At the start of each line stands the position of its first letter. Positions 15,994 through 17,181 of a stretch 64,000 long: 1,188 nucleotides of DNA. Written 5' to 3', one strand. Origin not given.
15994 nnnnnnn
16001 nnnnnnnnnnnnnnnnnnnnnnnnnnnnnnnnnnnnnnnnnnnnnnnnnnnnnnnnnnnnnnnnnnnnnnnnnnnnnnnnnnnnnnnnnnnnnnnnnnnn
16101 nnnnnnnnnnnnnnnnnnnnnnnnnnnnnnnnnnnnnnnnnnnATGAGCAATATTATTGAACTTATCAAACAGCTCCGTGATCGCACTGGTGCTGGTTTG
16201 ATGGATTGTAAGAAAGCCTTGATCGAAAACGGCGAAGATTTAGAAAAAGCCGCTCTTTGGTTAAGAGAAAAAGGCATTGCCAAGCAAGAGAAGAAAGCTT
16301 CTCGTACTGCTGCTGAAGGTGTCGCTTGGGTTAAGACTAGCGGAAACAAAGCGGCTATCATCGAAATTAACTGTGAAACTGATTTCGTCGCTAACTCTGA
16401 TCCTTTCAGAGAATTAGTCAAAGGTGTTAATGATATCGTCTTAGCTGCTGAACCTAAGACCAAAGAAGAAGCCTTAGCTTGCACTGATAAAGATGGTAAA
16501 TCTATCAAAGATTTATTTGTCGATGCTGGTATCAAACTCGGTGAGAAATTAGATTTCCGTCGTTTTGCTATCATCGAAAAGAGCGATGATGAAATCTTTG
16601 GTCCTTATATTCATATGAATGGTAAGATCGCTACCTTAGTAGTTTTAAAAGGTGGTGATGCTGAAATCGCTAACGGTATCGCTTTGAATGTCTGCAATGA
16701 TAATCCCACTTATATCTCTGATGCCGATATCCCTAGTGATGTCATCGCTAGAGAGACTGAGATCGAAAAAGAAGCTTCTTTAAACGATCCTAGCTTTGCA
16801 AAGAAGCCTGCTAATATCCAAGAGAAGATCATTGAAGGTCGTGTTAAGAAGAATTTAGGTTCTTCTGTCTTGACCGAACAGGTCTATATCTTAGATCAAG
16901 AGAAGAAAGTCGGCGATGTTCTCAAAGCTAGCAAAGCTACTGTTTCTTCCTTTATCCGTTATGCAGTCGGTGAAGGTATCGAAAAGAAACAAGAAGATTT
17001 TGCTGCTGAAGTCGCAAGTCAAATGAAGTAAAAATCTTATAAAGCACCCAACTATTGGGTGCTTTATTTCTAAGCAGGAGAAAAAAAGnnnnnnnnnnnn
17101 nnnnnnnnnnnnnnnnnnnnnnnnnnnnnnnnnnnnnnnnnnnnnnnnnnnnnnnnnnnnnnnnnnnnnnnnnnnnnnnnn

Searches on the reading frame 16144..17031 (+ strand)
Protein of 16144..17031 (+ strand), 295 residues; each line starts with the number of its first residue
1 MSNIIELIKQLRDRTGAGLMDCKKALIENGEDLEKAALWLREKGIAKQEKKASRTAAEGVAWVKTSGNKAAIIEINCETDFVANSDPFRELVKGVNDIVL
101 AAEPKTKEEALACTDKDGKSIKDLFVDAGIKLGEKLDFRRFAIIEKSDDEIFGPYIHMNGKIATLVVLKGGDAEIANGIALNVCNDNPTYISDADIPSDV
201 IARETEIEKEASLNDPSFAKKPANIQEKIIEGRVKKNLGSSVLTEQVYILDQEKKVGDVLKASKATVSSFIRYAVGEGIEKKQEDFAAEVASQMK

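Call 49: find_homologous_proteins(query=window:16144-17031:+, max_evalue=1e-30)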
Query window:16144-17031:+ (295 aa): 7944 proteins with E <= 1e-30 among 8000 candidates; the best 120 are listed.
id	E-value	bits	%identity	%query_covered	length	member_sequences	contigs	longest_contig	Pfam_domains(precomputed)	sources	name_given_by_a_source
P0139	5.8e-184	628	100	100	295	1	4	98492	PF25025.1,PF00889.26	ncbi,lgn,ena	-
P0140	1.8e-183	626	100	100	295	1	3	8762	PF25025.1,PF00889.26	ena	-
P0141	3.4e-183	625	100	100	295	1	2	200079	PF25025.1,PF00889.26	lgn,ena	-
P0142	4.2e-179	612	97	100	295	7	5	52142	PF25025.1,PF00889.26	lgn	-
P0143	5.0e-151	520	80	100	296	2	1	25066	PF25025.1,PF00889.26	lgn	-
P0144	5.6e-143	493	75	100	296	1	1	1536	PF25025.1,PF00889.26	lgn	-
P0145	6.4e-143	493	75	100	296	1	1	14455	PF25025.1,PF00889.26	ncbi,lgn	-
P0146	7.9e-142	489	75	100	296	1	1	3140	PF25025.1,PF00889.26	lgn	-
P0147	8.0e-141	486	75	100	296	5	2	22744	PF25025.1,PF00889.26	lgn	-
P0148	1.7e-140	485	76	100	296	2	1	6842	PF25025.1,PF00889.26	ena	-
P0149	1.7e-138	479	75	100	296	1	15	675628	PF25025.1,PF00889.26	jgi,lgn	jgi:elongation factor Ts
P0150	3.9e-138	477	76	100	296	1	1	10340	PF25025.1,PF00889.26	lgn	-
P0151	2.0e-137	475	76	100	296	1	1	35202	PF25025.1,PF00889.26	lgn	-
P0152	2.1e-137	475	76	100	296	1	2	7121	PF25025.1,PF00889.26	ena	-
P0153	5.4e-137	474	75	100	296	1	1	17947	PF25025.1,PF00889.26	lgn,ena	-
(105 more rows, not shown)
